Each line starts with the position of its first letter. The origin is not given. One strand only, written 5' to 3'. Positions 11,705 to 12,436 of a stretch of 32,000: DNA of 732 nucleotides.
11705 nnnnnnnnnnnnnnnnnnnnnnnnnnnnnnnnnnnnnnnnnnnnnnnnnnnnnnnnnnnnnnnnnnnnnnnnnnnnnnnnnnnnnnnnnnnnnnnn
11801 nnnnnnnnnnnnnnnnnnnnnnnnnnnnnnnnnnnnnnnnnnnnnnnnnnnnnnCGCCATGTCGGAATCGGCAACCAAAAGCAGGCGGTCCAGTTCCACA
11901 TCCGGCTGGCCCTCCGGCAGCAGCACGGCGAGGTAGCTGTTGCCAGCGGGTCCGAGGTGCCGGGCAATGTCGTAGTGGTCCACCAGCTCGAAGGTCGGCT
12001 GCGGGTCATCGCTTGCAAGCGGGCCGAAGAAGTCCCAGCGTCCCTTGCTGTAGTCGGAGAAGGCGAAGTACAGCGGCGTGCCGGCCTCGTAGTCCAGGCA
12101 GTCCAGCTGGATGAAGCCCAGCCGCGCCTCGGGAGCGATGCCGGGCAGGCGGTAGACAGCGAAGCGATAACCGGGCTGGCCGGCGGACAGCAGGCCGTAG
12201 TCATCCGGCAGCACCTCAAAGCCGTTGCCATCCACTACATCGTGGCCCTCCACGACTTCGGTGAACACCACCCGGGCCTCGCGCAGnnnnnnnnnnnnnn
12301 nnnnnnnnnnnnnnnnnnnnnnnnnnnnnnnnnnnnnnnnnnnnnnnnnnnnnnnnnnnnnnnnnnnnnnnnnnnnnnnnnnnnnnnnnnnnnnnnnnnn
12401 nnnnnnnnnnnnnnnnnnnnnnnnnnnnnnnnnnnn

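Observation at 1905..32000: Shared ~130-aa N-terminal module joined to different C-terminal architectures (domain shuffling in 8 lipoproteins)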

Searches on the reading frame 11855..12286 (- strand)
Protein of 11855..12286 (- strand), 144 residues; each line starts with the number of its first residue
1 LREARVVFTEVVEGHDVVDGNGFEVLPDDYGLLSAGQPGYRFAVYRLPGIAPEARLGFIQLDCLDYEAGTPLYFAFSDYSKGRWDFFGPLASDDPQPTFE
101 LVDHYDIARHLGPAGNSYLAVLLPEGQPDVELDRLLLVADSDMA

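Call 10: find_homologous_proteins(query=A2, max_evalue=0.001)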
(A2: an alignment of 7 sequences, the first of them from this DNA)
Query A2 (7 sequences): 2011 candidates shared short words with the query, none scored E <= 0.001.

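Call 12: search_solved_structures(query=A2, max_evalue=10)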
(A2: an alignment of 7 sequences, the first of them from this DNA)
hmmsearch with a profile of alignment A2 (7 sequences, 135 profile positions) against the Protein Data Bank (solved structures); distinct sequences matched with E-value up to 10: 4.
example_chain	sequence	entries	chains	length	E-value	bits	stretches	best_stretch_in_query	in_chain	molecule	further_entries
7peg_A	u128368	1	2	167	0.26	14.2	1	87-129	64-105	Probable spore germination lipoprotein YhcN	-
8zpu_A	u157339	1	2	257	1.1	12.2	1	36-102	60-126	scFv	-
4ztb_A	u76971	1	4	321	1.7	11.6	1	62-88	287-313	Protease nsP2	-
3trk_A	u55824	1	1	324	1.8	11.5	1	62-88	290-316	Nonstructural polyprotein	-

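Call 16: search_protein_representatives(alignment_id=A2)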
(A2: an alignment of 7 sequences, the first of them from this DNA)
Query: 7 sequences, 135 profile positions. Proteins with E-value up to 0.001 (for the whole library): 914; up to 1e-10: 69; up to 1e-30: 5. The best 150 are listed.
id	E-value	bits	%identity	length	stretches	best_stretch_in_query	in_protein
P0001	2.3e-47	176.3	-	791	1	2-135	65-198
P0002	1.0e-38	148.3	-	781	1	5-135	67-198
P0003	2.0e-36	140.9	-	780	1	4-134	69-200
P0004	2.8e-32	127.5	-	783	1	4-135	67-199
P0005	8.5e-31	122.7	-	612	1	2-135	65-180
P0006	4.2e-29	117.2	-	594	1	3-134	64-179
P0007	4.1e-28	114.0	-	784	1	2-135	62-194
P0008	8.3e-25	103.3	-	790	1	3-135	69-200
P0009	1.7e-20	89.3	-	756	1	6-134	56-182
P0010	3.9e-20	88.1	-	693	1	31-131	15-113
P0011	3.7e-18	81.7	-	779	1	5-131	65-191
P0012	5.4e-18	81.2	-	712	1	3-106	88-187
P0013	8.8e-17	77.3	-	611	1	13-134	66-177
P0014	4.6e-16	75.0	-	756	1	6-130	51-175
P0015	7.9e-16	74.2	-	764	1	5-117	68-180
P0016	3.3e-15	72.2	-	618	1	5-134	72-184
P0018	2.0e-14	69.7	-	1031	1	34-119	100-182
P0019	4.9e-14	68.4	-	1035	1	27-128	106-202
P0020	9.4e-14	67.5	-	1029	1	22-132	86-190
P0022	2.1e-13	66.3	-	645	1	20-132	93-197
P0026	7.0e-13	64.7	-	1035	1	31-131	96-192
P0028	7.5e-13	64.6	-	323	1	18-134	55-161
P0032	2.1e-12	63.2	-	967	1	7-135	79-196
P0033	2.2e-12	63.1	-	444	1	9-131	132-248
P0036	3.5e-12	62.4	-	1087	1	17-134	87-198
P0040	8.7e-12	61.1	-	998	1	22-121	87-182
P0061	6.3e-11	58.3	-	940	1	8-131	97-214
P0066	8.5e-11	57.9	-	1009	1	19-132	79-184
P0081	2.1e-10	56.7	-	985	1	17-130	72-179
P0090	3.2e-10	56.0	-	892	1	4-132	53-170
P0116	1.6e-09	53.8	-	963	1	15-135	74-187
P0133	3.2e-09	52.8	-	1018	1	4-132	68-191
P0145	5.7e-09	52.0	-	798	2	63-133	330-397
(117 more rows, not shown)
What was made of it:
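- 914 cluster representatives at E<=1e-3 and 69 at <=1e-10 (call 16).
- Tried and rejected: The exhaustive representative search (call 16) showed that the family is large.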

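Call 19: search_protein_families(library=pfam, proteins=[P0009, P0010, P0012, P0018, P0022, P0028, P0032, P0036, P0019, P0033], max_evalue=0.01)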
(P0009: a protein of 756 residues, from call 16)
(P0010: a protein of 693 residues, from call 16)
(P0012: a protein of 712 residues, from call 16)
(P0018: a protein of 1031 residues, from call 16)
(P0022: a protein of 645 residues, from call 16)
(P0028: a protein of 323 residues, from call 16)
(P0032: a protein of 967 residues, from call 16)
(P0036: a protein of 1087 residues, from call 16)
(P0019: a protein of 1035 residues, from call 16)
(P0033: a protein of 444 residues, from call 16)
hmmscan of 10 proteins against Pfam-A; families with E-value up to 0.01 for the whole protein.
P0009 (756 aa): 1 family
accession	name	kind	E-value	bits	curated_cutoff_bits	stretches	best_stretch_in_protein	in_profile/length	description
PF18370.7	RGI_lyase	-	0.0099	16.6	27.8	0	301-350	17-63/86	Rhamnogalacturonan I lyases beta-sheet domain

P0010 (693 aa): 0 families

P0012 (712 aa): 1 family
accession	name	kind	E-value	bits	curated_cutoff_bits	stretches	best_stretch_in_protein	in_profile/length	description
PF18911.6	PKD_4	-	6.4e-06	26.6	27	1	210-294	4-83/85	PKD domain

P0018 (1031 aa): 3 families
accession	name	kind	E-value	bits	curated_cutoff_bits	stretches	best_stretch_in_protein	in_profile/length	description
PF04151.21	PPC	-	1.2e-07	32.9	25.9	1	535-604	3-67/70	Bacterial pre-peptidase C-terminal domain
PF13620.12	CarboxypepD_reg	-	3.2e-06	27.8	32.3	1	201-274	2-79/82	Carboxypeptidase regulatory-like domain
PF13715.12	CarbopepD_reg_2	-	0.0012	19.3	32.2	1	201-269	1-67/88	CarboxypepD_reg-like domain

P0022 (645 aa): 0 families

P0028 (323 aa): 5 families
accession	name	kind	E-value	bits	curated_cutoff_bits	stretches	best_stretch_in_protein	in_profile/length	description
PF13620.12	CarboxypepD_reg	-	2.9e-07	31.2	32.3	1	169-242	2-80/82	Carboxypeptidase regulatory-like domain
PF13715.12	CarbopepD_reg_2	-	1.8e-06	28.3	32.2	1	169-232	1-65/88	CarboxypepD_reg-like domain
PF09430.16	EMC7_beta-sandw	-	1.2e-05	25.9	26.6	1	192-249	22-78/122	ER membrane protein complex subunit 7, beta-sandwich domain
PF17802.7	SpaA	-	3.3e-05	24.4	23.1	1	172-235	7-80/91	Prealbumin-like fold domain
PF07635.16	PSCyt1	-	0.00018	22.5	22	1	261-294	1-33/59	Planctomycete cytochrome C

P0032 (967 aa): 3 families
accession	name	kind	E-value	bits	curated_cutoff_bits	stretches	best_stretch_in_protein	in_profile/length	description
PF00041.27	fn3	-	1.5e-07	31.9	25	1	294-381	2-78/84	Fibronectin type III domain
PF18911.6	PKD_4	-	2e-07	31.4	27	1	485-560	10-80/85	PKD domain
PF00801.26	PKD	-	1.7e-06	28.3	23.5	1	481-558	3-74/80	PKD domain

P0036 (1087 aa): 4 families
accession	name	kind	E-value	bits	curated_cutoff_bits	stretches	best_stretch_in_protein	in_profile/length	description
PF18911.6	PKD_4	-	2.2e-08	34.5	27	1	304-387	1-76/85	PKD domain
PF00041.27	fn3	-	2.9e-07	31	25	1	206-288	2-73/84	Fibronectin type III domain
PF00801.26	PKD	-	2.2e-05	24.8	23.5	1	314-382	7-68/80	PKD domain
PF16656.11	Pur_ac_phosph_N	-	0.0036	18.3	30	0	259-282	56-79/93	Purple acid Phosphatase, N-terminal domain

P0019 (1035 aa): 3 families
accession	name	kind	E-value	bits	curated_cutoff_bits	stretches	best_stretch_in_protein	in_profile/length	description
PF13715.12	CarbopepD_reg_2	-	1.5e-16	60.6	32.2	2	213-267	1-56/88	CarboxypepD_reg-like domain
PF13620.12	CarboxypepD_reg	-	6.2e-16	59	32.3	2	212-270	1-63/82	Carboxypeptidase regulatory-like domain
PF17210.9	SdrD_B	-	0.0099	16.5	29.7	0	450-513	43-106/112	SdrD B-like domain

P0033 (444 aa): 3 families
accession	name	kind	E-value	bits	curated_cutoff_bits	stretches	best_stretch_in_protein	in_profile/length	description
PF18911.6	PKD_4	-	5.5e-14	52.4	27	1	253-330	3-75/85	PKD domain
PF00801.26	PKD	-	7e-10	39.2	23.5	1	267-328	13-70/80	PKD domain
PF22352.2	K319L-like_PKD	-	1e-05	25.9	27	1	270-339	13-84/84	K319L-like, PKD domain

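Call 26: search_solved_structures(query=A4, max_evalue=10)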
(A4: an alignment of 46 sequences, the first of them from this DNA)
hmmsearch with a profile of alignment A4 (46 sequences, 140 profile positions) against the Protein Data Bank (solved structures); distinct sequences matched with E-value up to 10: 8.
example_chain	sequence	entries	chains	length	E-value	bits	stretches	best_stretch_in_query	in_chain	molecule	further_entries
3gbx_A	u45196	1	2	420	0.3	13.9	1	76-110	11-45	Serine hydroxymethyltransferase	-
9nrz_X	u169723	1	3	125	0.33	13.7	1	19-101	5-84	Single domain antibody (nanobody) V3A8f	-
1eqb_A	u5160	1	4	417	0.34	13.7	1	76-110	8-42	SERINE HYDROXYMETHYLTRANSFERASE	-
3g8m_A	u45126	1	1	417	0.34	13.7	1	76-110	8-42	Serine hydroxymethyltransferase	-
1dfo_A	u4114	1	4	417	0.34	13.7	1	76-110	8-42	SERINE HYDROXYMETHYLTRANSFERASE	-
5ocl_B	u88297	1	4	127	0.84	12.4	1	19-90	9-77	anti-vglut nanobody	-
9fqo_A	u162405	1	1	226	1.3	11.8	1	19-95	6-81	C0083 Fab heavy chain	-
4nzu_H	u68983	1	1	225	1.4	11.7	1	18-116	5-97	13PL light chain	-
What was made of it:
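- On CBM6 (Pfam CBM_6 / CAZy family 6): The PDB profile search finds nothing below E 0.26 (calls 12, 26).
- Tried and rejected: PDB sequence searches with both profiles gave only chance-level hits (calls 12, 26).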

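Call 30: predict_structure(alignment_id=A4)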
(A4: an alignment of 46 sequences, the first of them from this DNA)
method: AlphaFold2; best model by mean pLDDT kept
length: 144 residues; sequences in the alignment: 46
mean_pLDDT: 93.7   pTM: 0.87
mean pLDDT of the five models: 93.7, 93.4, 93.4, 90.9, 90.4
residues with pLDDT >= 90: 122; 70-90: 20; 50-70: 2; < 50: 0
segments of 3 or more residues with pLDDT < 50: none
pLDDT, mean of each block of 10 residues (from residue 1): 86 98 94 90 96 95 94 97 94 90 96 96 95 97 78
secondary structure, 60 per line:
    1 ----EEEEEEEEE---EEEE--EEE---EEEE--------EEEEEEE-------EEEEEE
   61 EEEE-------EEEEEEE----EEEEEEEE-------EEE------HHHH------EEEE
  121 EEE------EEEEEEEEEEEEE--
elements in order: E5-13 E17-20 E23-25 E29-32 E41-47 E55-64 E72-78 E83-90 E98-100 H107-110 E117-123 E130-142
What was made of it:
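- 10103..12460 (-): C1 lipoprotein gene (785 aa): lipobox LAGC, disordered tether, N-module (aa 59-203 = nt 11852-12286), two FN3-like domains (~aa 210-385), 7-bladed beta-propeller (~aa 389-777). AF2 module model pLDDT 93.7 (call 30).
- On Galactose-binding-domain-like fold class: The model has eleven strands and is all-beta (call 30).
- The AF2 model has pLDDT 93.7 and pTM 0.87 and is all-beta (call 30). The shared fold is predicted with confidence (call 30).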

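Call 33: fold_search(model_id=the predicted structure, library=pdb)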
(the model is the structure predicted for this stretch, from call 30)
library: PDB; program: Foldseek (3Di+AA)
matches with E <= 10: 1587; with E <= 0.001: 105
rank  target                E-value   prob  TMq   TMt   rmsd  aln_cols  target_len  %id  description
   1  2cdp_A                3.0e-07  1.00  0.53  0.55   5.5       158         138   13  Structure of a CBM6 in complex with neoagarohexaose (released 2006-02-08)
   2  2cdo_A                5.8e-07  1.00  0.57  0.59   5.0       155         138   11  structure of agarase carbohydrate binding module in complex with neoagarohexaose (released 2006-02-16)
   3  2cdp_B                1.2e-06  1.00  0.52  0.57   4.7       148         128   12  Structure of a CBM6 in complex with neoagarohexaose (released 2006-02-08)
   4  2cdo_B                3.1e-06  1.00  0.49  0.51   5.6       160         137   13  structure of agarase carbohydrate binding module in complex with neoagarohexaose (released 2006-02-16)
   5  7qx5                  3.3e-06  1.00  0.60  0.17   4.5       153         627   14  mosquitocidal Cry11Aa-Y449F determined at pH 7 from naturally-occurring nanocrystals by Serial femtosecond crystallograp (released 2022-07-27)
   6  2cdp_D                3.8e-06  1.00  0.57  0.62   4.2       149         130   13  Structure of a CBM6 in complex with neoagarohexaose (released 2006-02-08)
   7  2cdo_C                7.4e-06  1.00  0.51  0.54   4.8       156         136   12  structure of agarase carbohydrate binding module in complex with neoagarohexaose (released 2006-02-16)
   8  3zm8_A                7.4e-06  1.00  0.36  0.16   8.4       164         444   12  Crystal structure of Podospora anserina GH26-CBM35 beta-(1,4)- mannanase (released 2013-04-17)
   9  7qx6                  1.1e-05  1.00  0.60  0.16   4.6       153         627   14  mosquitocidal Cry11Aa-E583Q determined at pH 7 from naturally-occurring nanocrystals by Serial femtosecond crystallograp (released 2022-07-27)
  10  7yaq                  1.6e-05  1.00  0.45  0.43   6.8       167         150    8  Phloem lectin (PP2)C34S mutant (released 2023-03-08)
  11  2cdp_C                1.8e-05  1.00  0.52  0.58   4.3       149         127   12  Structure of a CBM6 in complex with neoagarohexaose (released 2006-02-08)
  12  7r1e_A                2.0e-05  1.00  0.63  0.17   4.3       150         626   12  Mosquitocidal Cry11Ba determined at pH 10.4 from naturally-occurring nanocrystals by Serial femtosecond crystallograph (released 2022-07-27)
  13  7qx4                  2.7e-05  1.00  0.61  0.17   5.1       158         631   13  mosquitocidal Cry11Aa determined at pH 7 from naturally-occurring nanocrystals by Serial femtosecond crystallography (released 2022-07-27)
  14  7qx7                  3.2e-05  1.00  0.58  0.16   5.6       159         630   12  mosquitocidal Cry11Aa-F17Y determined at pH 7 from naturally-occurring nanocrystals by Serial femtosecond crystallograph (released 2022-07-27)
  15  5afe_A                3.4e-05  0.99  0.40  0.45  10.8       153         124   13  Medium Resolution structure of the C-terminal family 65 Carbohydrate Binding Module (CBM65B) of endoglucanase Cel5A fr (released 2015-02-04)
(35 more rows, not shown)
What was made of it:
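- On CBM6 (Pfam CBM_6 / CAZy family 6): An AF2 model with pLDDT 93.7 (call 30) gives Foldseek top hits 2cdp/2cdo at E 3e-7 to 7e-6 and TM 0.5-0.62 (call 33).
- On Galactose-binding-domain-like fold class: 105 PDB matches have E<=1e-3, dominated by CBM6/35/32/4/16/65, Cry domain III and the Kex2 P-domain (call 33).
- Closest known: CBM6 / CBM35 carbohydrate-binding modules. Same: These are the best Foldseek matches (E 3e-7, TM 0.53-0.62; call 33).
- The fold's nearest solved relatives are mostly carbohydrate binders (call 33). Foldseek also lists prodomain-type hits, at lower rank: the TKS propeptide complex, the BMP10 prodomain and the Kex2 P-domain (call 33).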

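Call 35: find_homologous_proteins(query=A4, max_evalue=0.001)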
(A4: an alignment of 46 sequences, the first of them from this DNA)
Query A4 (46 sequences): 8000 candidates shared short words with the query, none scored E <= 0.001.
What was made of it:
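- Tried and rejected: find_homologous_proteins with the module alignments A2 and A4 returned no hit at all, not even the window's own proteins (calls 10, 35).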

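Call 36: list_cluster_members(proteins=[P0009, P0012, P0018, P0022, P0028, P0032, P0036, P0019, P0033, P0016])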
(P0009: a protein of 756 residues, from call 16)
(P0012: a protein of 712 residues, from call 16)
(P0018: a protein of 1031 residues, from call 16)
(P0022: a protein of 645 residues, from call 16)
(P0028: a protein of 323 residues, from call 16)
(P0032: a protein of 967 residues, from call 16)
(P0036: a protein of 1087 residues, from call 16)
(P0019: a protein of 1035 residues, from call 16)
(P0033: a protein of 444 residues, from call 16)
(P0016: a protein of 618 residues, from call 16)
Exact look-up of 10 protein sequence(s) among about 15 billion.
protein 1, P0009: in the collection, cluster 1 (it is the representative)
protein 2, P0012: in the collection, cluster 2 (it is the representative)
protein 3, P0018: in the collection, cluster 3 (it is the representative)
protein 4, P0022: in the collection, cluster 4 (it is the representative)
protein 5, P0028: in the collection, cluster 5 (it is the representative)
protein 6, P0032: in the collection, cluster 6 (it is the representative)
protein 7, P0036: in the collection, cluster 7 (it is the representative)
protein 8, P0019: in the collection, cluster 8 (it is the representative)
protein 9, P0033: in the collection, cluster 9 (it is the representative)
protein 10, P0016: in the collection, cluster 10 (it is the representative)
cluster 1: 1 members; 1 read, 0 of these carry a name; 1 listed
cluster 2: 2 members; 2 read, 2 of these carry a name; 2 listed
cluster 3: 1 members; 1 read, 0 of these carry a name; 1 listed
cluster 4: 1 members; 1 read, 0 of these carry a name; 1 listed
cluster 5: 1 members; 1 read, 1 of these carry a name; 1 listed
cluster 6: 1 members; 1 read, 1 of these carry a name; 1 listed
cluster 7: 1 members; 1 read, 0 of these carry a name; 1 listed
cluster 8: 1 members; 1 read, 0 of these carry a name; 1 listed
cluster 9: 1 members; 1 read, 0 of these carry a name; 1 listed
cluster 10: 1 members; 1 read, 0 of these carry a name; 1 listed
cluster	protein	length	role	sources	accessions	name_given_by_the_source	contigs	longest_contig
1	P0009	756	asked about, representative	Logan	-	-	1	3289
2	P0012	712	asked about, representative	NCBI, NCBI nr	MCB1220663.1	hypothetical protein KDL30_08350 [bacterium] | hypothetical protein [bacterium]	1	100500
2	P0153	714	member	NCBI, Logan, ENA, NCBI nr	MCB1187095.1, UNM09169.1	hypothetical protein KDL29_08015 [bacterium] | hypothetical protein [bacterium]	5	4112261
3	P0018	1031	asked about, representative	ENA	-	-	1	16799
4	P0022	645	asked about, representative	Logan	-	-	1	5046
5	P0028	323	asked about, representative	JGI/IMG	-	hypothetical protein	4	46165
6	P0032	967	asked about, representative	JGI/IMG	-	hypothetical protein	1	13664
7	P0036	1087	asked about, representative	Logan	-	-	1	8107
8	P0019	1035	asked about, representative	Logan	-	-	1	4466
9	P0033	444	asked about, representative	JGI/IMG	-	-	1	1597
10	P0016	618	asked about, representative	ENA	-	-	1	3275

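Call 39: search_protein_families(library=pfam, alignment_id=A5, max_evalue=0.001)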
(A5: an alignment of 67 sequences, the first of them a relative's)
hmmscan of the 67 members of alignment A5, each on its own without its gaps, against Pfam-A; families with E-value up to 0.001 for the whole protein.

A. member 1, P0007 (784 aa): 0 families

B. families by the number of members that match (of 67 scanned): 29 families (the first 25 are shown)
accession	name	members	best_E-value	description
PF18911.6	PKD_4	22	4.6e-56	PKD domain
PF00801.26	PKD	20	7e-38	PKD domain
PF22352.2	K319L-like_PKD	12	3.2e-25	K319L-like, PKD domain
PF13360.13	PQQ_2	7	1.1e-45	Outer membrane protein assembly factor BamB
PF13570.13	Beta-prop_ACSF4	6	1.6e-54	Beta-alanine-activating enzyme, beta-propeller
PF13620.12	CarboxypepD_reg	6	2.7e-21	Carboxypeptidase regulatory-like domain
PF13715.12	CarbopepD_reg_2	5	1.5e-16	CarboxypepD_reg-like domain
PF00041.27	fn3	5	1.7e-11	Fibronectin type III domain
PF25292.1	Beta-prop_CGLA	4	1.2e-13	Lambda-carrageenase beta-propeller domain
PF04151.21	PPC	2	7.4e-11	Bacterial pre-peptidase C-terminal domain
PF20067.5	SSL_N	2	2.2e-10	Strictosidine synthase-like, N-terminal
PF13442.11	Cytochrome_CBB3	2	5.8e-07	Cytochrome C oxidase, cbb3-type, subunit III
PF06739.17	SBBP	2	1.9e-06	Beta-propeller repeat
PF17210.9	SdrD_B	2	2.7e-05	SdrD B-like domain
PF21910.2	GH85_C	1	2e-16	GH85 endohexosaminidases, C-terminal domain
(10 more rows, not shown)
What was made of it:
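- On SBBP beta-propeller repeat (B family, C5): SBBP reaches 1.9e-6 in 2 of 67 homologs (call 39).
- Partner domains are diverse (call 39). The module precedes very different folds, including a small cytochrome c (calls 19, 39).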

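Call 53: search_protein_families(library=pfam, alignment_id=A4, max_evalue=1)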
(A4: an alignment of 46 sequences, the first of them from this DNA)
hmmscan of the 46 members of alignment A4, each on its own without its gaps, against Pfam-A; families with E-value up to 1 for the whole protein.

A. member 1, seq(144 aa): 0 families

B. families by the number of members that match (of 46 scanned): 9 families
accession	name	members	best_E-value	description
PF10781.14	DSRB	1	0.031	Dextransucrase DSRB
PF17801.7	Melibiase_C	1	0.047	Alpha galactosidase C-terminal beta sandwich domain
PF22834.3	Polo_box_4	1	0.059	Polo box domain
PF20608.4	Phage_tube_C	1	0.066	Phage tail tube protein C-terminal domain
PF23068.1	CUB_M02D8_5_7th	1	0.071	M02D8_5-like, seventh CUB domain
PF14267.11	DUF4357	1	0.11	Domain of unknown function (DUF4357)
PF19359.4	DUF5936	1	0.11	Family of unknown function (DUF5936)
PF05182.18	Fip1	1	0.28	Fip1 motif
PF19207.5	DUF5879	1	0.29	Family of unknown function (DUF5879)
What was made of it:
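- Closest known: CBM6 / CBM35 carbohydrate-binding modules. Different: No Pfam CBM model hits any of 46 module sequences at E<=1 (call 53).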

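Call 54: search_protein_families(library=ncbifam, proteins=[P0153], max_evalue=0.01)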
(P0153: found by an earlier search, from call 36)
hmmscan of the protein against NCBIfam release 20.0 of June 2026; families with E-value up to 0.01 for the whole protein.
P0153 (714 aa): 2 families
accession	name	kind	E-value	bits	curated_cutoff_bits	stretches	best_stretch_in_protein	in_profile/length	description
NF047494.1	Lepto_SBBP_lipo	equivalog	4e-11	42.2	400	2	341-456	104-235/466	SBBP repeat beta-propeller lipoprotein, LipL53 family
TIGR02608.1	delta_60_rpt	domain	4.2e-08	32.9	76.5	0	367-402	3-39/55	delta-60 repeat domain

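Call 59: list_cluster_members(proteins=[P0020, P0026, P0040, P0061, P0066, P0081, P0090, P0116, P0133, P0145])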
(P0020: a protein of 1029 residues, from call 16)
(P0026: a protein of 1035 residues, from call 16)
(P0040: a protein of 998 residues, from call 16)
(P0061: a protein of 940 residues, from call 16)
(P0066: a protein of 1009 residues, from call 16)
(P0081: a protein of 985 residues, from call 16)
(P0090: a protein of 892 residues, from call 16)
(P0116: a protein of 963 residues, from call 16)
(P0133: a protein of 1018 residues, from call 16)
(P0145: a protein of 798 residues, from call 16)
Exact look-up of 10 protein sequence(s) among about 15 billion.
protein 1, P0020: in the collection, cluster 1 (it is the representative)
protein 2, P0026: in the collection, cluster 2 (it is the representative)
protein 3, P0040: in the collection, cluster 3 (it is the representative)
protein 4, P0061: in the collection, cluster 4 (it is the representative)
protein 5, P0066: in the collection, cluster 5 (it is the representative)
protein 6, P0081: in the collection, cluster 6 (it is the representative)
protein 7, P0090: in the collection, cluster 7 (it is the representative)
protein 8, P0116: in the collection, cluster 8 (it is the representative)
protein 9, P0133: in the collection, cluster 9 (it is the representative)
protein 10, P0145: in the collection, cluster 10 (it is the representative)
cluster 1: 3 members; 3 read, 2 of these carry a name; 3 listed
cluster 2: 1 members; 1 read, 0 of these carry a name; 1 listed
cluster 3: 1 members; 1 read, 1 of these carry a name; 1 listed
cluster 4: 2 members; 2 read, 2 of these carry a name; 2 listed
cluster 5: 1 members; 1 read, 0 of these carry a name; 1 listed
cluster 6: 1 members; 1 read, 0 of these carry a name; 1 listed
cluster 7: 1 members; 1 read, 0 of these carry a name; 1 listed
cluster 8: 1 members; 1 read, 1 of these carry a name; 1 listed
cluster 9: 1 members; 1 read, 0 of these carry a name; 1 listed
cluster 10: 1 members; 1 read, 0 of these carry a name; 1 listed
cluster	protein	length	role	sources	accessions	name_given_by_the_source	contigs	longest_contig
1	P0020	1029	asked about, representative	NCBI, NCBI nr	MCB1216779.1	carboxypeptidase regulatory-like domain-containing protein [bacterium]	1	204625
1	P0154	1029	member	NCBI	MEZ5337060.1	MAG: carboxypeptidase-like regulatory domain-containing protein [bacterium]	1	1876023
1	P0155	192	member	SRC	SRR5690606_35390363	-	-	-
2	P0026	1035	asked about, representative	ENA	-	-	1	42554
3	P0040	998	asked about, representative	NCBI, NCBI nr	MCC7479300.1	PQQ-binding-like beta-propeller repeat protein [bacterium]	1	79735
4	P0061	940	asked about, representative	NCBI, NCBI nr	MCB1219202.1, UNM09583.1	MAG: PKD domain-containing protein [Planctomycetales bacterium] | PKD domain-containing protein [bacterium]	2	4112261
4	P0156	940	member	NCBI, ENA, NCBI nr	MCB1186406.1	PKD domain-containing protein [bacterium]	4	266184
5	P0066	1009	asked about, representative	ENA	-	-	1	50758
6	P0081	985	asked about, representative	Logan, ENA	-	-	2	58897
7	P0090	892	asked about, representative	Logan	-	-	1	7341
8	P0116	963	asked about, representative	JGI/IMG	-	hypothetical protein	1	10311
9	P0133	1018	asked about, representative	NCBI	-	-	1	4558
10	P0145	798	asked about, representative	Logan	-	-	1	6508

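Call 67: find_encoding_contigs(protein=P0004, flank=10000, max_places=2)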
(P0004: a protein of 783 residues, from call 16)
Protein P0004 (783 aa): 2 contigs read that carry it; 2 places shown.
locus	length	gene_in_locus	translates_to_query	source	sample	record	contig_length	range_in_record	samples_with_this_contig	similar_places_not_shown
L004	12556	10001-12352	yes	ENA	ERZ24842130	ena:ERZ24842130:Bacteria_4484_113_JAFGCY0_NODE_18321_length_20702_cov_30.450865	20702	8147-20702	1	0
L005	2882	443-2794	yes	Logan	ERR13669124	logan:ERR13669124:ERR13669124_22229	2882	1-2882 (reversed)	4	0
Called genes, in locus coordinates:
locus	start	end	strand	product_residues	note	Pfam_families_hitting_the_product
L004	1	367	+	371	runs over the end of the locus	PF00144:Beta-lactamase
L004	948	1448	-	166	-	-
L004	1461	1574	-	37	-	-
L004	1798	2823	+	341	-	-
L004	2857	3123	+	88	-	-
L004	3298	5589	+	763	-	-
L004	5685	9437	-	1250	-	PF00801:PKD, PF18911:PKD_4, PF22352:K319L-like_PKD (faint), PF00801:PKD (weak), PF18911:PKD_4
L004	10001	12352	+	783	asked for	-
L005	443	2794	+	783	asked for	-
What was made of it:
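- The PKD/C1 gene pair is conserved in a relative whose C1 ortholog is 56% identical (call 67).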
